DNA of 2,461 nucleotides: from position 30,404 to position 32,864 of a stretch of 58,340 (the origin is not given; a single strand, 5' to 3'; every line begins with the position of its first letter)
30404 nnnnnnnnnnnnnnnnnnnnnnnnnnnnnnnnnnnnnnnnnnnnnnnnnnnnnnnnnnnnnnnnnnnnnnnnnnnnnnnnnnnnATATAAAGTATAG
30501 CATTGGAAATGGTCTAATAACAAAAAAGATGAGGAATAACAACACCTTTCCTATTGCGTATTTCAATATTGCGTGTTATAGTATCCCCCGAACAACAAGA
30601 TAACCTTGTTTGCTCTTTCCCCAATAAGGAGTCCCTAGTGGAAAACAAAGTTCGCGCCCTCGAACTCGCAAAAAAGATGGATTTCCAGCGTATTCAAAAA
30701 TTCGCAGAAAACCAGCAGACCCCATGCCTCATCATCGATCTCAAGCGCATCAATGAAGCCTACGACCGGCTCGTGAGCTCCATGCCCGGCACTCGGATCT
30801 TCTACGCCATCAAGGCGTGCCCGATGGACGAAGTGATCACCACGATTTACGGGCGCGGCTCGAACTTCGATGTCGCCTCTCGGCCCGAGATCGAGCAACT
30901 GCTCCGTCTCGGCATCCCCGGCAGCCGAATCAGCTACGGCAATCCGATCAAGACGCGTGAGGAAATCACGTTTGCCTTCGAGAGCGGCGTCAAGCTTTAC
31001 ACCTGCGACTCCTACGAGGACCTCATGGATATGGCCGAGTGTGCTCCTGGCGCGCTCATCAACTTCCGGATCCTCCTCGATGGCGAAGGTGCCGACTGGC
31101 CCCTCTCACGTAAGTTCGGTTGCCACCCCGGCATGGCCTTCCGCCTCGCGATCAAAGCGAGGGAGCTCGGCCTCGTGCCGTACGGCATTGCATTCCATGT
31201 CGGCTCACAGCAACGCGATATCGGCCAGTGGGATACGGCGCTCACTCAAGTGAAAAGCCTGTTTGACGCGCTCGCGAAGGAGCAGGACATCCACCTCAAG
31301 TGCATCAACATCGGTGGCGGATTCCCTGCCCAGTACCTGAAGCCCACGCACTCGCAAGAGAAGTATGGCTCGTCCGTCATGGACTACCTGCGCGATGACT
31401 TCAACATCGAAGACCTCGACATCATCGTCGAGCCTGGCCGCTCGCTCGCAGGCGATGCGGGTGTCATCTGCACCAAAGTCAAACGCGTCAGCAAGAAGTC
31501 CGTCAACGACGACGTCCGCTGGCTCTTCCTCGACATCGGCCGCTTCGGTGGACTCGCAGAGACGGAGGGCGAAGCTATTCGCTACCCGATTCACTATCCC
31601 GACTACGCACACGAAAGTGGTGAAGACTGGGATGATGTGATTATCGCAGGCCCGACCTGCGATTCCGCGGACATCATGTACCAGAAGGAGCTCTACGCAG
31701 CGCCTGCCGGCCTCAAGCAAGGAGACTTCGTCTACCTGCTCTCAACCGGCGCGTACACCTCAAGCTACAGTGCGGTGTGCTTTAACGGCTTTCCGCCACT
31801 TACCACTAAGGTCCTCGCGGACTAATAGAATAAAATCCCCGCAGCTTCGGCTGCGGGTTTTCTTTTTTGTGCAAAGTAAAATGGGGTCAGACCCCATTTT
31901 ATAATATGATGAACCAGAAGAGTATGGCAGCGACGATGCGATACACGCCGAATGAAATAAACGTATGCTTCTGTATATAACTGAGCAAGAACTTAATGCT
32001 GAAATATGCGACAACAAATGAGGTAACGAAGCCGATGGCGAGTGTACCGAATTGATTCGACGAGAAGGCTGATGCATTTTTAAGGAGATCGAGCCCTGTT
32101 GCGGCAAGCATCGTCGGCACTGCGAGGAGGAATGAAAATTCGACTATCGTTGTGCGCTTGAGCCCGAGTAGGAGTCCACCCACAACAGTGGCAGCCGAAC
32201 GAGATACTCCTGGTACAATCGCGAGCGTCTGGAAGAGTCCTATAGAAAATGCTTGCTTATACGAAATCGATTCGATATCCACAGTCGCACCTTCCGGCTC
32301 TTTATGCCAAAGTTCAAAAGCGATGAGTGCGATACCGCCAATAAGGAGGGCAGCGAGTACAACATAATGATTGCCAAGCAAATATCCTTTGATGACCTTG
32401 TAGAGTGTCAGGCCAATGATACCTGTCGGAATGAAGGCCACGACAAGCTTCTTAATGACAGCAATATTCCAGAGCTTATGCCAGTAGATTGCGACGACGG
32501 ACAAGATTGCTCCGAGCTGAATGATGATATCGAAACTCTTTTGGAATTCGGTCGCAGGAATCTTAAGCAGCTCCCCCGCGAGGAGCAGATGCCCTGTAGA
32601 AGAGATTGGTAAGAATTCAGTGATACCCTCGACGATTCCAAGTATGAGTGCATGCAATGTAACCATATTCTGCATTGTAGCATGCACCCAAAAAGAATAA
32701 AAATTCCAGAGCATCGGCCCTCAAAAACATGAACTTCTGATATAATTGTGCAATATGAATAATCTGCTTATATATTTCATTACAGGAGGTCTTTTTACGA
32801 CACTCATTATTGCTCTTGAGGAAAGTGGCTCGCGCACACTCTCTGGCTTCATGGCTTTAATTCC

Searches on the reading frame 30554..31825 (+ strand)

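Call 28: search_protein_families(library=pfam, proteins=[window:30554-31825:+])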
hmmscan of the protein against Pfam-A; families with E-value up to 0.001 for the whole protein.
window:30554-31825:+ (423 aa): 2 families
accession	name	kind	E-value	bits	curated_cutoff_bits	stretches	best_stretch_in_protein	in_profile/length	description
PF02784.22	Orn_Arg_deC_N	-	5.2e-47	160.7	23.4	1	64-299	2-246/247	Pyridoxal-dependent decarboxylase, pyridoxal binding domain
PF00278.28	Orn_DAP_Arg_deC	-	5.5e-10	39.8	23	1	152-399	5-95/95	Pyridoxal-dependent decarboxylase, C-terminal sheet domain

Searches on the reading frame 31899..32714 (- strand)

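Call 28: search_protein_families(library=pfam, proteins=[window:31899-32714:-])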
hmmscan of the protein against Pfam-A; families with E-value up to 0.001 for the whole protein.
window:31899-32714:- (271 aa): 1 family
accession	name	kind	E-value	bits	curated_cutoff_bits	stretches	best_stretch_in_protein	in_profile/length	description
PF02673.24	BacA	-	3.4e-75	253.5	33.4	1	22-264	1-256/257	Bacitracin resistance protein BacA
